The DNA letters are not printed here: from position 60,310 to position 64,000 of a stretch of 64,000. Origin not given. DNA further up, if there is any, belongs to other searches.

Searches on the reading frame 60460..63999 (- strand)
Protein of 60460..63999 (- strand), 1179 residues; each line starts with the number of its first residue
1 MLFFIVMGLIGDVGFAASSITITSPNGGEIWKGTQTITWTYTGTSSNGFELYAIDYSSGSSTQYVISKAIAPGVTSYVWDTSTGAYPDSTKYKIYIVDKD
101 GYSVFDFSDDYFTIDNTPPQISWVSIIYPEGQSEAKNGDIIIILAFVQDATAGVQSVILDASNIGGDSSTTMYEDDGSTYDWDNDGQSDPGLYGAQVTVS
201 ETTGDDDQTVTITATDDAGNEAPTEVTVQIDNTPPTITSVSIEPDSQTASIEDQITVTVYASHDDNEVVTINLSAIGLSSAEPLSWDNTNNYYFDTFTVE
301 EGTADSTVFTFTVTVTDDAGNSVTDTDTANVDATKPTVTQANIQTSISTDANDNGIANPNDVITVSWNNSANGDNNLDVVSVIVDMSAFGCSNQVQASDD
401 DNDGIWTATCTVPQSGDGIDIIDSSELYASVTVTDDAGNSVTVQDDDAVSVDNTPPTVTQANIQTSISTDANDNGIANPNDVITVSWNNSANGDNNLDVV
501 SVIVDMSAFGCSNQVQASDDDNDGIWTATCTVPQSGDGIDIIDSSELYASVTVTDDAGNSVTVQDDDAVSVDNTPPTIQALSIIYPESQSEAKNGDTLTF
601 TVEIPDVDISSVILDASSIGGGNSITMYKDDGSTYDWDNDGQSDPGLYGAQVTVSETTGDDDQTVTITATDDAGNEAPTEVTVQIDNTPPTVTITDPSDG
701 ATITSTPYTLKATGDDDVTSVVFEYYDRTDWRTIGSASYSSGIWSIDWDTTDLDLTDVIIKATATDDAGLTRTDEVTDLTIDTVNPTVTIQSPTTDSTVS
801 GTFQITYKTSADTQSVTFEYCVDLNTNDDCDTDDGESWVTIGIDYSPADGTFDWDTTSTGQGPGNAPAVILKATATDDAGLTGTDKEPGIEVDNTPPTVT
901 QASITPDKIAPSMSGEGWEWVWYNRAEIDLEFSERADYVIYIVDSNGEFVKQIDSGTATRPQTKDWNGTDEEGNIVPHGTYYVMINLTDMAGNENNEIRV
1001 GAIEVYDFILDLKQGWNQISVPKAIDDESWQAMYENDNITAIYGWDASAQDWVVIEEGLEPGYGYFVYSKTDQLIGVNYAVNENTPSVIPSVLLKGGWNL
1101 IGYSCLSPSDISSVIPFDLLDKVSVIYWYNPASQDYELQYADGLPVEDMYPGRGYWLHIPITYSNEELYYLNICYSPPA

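Call 31: search_protein_families(library=pfam, max_evalue=0.001, proteins=[window:60460-63999:-])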
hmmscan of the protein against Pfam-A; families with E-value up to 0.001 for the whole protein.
window:60460-63999:- (1179 aa): 5 families
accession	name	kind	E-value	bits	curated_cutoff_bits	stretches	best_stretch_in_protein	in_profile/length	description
PF17137.9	DUF5110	-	9.6e-09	35.6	27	1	162-227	7-63/71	Domain of unknown function (DUF5110)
PF13860.13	FlgD_ig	-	7.4e-07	29.5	27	1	927-987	13-75/79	FlgD Ig-like domain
PF17957.7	Big_7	-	1.1e-05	26.4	24.1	1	690-754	1-62/70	Bacterial Ig domain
PF13750.12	Big_3_3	-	7.5e-05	22.9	27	0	207-327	16-142/157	Bacterial Ig-like domain (group 3)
PF19077.6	Big_13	-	9.8e-05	23.2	27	0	696-783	18-102/102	Bacterial Ig-like domain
